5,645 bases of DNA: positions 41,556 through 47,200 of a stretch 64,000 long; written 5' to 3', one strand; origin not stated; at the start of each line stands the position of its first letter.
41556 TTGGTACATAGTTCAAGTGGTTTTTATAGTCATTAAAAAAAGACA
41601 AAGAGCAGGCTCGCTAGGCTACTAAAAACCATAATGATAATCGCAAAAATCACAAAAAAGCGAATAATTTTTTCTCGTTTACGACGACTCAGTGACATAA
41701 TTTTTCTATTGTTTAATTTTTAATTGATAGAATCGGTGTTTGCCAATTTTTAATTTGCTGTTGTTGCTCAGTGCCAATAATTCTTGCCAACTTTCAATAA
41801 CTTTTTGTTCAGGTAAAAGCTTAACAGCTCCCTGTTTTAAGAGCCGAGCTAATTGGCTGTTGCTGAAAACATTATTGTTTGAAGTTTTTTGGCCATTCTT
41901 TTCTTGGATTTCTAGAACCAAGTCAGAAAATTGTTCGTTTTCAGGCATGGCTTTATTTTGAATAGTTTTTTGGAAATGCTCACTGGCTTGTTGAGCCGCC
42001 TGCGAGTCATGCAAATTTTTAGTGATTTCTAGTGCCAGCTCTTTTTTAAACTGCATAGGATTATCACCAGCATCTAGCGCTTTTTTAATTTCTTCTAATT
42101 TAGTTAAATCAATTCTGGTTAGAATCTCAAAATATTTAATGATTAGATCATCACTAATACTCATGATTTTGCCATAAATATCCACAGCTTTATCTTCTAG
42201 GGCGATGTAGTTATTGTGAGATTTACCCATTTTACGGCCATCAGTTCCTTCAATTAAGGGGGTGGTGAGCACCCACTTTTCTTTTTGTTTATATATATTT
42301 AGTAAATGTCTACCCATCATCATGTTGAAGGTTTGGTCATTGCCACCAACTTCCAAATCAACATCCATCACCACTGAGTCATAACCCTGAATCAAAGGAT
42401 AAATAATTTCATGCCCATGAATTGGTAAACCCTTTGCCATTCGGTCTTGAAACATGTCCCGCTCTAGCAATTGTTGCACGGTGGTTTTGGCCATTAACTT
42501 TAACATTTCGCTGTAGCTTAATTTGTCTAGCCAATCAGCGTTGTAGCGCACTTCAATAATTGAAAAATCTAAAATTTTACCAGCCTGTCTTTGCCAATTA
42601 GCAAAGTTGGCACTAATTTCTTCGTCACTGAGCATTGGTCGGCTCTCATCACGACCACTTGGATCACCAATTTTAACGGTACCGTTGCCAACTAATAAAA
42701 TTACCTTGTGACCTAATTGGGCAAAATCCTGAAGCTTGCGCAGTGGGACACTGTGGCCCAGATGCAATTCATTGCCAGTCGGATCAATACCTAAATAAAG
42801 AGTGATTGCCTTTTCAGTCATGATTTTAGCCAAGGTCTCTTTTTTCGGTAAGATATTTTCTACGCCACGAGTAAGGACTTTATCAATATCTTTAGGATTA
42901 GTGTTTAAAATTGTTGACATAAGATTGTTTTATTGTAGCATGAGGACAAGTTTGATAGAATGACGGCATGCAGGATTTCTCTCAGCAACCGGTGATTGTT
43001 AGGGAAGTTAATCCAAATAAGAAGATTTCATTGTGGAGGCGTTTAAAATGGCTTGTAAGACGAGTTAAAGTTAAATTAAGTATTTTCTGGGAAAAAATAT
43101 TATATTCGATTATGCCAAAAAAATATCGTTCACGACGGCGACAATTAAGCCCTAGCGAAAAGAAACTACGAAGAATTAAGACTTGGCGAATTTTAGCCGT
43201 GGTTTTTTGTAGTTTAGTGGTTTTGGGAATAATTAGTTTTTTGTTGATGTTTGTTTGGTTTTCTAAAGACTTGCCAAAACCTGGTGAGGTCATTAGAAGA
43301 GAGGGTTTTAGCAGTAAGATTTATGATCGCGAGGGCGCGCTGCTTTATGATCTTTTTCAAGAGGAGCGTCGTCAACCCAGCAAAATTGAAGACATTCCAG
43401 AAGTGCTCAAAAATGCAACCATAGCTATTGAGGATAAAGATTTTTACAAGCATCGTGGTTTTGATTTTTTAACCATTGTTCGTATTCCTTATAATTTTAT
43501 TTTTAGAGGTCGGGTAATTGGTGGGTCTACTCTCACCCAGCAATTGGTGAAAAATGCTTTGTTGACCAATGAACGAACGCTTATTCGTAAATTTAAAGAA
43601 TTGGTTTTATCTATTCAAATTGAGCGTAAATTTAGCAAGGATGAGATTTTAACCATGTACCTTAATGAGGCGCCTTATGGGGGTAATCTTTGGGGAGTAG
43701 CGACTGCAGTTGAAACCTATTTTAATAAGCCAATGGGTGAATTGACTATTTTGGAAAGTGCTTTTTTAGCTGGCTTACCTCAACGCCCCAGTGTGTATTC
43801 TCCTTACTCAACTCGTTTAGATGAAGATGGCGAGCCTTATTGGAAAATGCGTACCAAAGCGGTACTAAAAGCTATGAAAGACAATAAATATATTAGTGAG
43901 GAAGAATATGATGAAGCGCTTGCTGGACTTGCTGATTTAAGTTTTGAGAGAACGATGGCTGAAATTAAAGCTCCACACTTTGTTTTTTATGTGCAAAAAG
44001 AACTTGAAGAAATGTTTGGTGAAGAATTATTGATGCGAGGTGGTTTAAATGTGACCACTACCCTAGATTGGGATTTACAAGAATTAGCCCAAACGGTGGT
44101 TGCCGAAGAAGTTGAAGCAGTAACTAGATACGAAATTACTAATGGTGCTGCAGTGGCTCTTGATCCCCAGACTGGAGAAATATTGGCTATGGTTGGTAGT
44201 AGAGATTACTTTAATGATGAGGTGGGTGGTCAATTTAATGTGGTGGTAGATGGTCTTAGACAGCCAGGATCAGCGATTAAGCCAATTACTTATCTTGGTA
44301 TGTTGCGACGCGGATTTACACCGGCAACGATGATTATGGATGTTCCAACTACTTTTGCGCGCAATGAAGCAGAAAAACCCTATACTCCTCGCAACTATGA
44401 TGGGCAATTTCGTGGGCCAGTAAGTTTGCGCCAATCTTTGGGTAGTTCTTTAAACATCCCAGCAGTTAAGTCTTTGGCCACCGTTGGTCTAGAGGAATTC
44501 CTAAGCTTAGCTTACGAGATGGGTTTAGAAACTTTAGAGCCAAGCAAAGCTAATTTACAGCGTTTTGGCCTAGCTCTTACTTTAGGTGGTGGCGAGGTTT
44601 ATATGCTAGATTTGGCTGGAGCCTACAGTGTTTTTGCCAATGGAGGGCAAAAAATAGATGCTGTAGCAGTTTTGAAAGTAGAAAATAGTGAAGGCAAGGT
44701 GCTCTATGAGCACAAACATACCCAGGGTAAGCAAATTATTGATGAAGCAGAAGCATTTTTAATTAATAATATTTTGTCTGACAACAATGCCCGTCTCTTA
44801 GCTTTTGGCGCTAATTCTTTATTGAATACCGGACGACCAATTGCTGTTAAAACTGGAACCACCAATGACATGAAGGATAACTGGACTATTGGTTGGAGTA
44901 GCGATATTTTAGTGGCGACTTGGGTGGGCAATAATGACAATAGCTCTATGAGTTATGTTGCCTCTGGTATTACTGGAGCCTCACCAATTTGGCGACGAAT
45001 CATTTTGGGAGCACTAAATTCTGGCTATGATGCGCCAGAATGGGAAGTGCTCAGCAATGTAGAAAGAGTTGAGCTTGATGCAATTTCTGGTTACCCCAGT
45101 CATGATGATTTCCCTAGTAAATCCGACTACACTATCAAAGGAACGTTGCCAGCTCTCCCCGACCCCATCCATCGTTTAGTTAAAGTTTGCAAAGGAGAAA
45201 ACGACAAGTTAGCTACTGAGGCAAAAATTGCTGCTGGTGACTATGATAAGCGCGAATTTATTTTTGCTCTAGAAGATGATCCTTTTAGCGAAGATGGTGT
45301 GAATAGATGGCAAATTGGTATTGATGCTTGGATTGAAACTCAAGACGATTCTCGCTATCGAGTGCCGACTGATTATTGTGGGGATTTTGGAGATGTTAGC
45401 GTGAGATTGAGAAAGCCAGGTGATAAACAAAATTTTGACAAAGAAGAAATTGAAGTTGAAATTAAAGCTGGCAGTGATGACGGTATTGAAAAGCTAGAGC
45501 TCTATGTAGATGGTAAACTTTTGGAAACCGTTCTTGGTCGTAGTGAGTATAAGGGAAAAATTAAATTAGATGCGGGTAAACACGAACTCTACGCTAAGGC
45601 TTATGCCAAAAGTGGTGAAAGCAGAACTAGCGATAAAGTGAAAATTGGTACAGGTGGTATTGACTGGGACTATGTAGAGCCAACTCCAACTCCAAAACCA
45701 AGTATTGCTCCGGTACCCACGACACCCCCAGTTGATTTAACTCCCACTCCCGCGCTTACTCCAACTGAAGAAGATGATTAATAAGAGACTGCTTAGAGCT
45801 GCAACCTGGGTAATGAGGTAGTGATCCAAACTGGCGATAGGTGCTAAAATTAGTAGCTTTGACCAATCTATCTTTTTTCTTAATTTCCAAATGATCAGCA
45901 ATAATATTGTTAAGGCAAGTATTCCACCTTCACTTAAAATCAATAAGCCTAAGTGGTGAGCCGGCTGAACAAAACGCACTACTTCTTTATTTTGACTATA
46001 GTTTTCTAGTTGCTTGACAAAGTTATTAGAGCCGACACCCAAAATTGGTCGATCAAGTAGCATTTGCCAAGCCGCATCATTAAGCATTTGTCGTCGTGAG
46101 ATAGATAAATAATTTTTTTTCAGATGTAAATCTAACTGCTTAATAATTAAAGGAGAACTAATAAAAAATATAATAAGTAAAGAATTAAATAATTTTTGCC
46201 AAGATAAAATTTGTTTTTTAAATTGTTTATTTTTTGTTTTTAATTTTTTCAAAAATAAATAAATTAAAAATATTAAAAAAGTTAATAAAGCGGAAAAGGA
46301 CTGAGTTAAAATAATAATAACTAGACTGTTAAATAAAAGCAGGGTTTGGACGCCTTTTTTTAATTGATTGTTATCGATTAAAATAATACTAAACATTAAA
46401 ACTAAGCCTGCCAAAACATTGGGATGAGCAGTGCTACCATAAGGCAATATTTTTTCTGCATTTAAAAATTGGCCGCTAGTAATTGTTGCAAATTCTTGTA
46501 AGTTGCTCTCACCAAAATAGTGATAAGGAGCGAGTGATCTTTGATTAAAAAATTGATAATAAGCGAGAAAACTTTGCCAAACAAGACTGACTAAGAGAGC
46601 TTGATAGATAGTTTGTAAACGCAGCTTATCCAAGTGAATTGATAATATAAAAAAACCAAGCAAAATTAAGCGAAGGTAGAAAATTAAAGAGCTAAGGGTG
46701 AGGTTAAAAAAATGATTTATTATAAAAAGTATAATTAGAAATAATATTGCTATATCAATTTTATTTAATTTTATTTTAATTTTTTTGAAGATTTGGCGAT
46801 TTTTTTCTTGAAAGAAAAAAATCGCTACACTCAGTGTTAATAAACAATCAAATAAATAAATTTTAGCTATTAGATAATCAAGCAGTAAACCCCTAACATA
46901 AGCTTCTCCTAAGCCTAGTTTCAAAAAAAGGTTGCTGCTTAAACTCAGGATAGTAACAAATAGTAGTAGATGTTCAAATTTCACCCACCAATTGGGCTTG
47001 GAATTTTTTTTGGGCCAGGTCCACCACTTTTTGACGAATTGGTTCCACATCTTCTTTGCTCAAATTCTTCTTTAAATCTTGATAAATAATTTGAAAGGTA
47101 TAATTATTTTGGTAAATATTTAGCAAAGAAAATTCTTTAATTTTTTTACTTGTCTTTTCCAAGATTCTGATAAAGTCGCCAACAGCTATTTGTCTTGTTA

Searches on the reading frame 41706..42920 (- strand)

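Call 75: search_protein_families(library=pfam, proteins=[window:41706-42920:-], max_evalue=0.00001)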
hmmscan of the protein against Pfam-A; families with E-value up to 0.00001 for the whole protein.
window:41706-42920:- (404 aa): 1 family
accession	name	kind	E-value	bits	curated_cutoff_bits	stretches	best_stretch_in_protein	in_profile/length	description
PF00579.31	tRNA-synt_1b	-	3.4e-67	227.3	21.1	1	36-319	3-290/292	tRNA synthetases class I (W and Y)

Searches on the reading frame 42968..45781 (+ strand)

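Call 76: search_protein_families(library=pfam, proteins=[window:42968-45781:+], max_evalue=0.00001)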
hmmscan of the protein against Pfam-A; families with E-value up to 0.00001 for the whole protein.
window:42968-45781:+ (937 aa): 2 families
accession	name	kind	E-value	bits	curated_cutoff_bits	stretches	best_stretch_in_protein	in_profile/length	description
PF00912.28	Transgly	-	1.8e-55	187.6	27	1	126-303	5-177/178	Transglycosylase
PF00905.27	Transpeptidase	-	4.3e-23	82.4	22.1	1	393-647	1-269/299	Penicillin binding protein transpeptidase domain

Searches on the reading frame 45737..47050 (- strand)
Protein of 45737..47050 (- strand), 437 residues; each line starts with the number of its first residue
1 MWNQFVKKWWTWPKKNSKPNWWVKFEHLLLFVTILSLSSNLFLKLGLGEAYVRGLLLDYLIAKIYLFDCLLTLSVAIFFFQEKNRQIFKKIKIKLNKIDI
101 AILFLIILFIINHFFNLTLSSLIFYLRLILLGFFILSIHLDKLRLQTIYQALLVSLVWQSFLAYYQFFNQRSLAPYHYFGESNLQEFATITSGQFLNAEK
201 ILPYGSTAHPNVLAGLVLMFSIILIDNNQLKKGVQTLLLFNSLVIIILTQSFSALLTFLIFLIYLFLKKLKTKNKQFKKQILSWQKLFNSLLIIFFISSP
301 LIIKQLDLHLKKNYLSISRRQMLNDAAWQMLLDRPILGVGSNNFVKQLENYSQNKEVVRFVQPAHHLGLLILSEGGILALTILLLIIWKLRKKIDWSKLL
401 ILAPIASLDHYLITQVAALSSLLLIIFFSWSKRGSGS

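Call 76: search_protein_families(library=pfam, proteins=[window:45737-47050:-], max_evalue=0.00001)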
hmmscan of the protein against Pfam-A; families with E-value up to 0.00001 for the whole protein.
window:45737-47050:- (437 aa): 1 family
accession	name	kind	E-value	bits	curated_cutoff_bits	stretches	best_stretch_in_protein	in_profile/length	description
PF04932.20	Wzy_C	-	3.3e-12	46.9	31.7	1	238-383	2-148/149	O-Antigen ligase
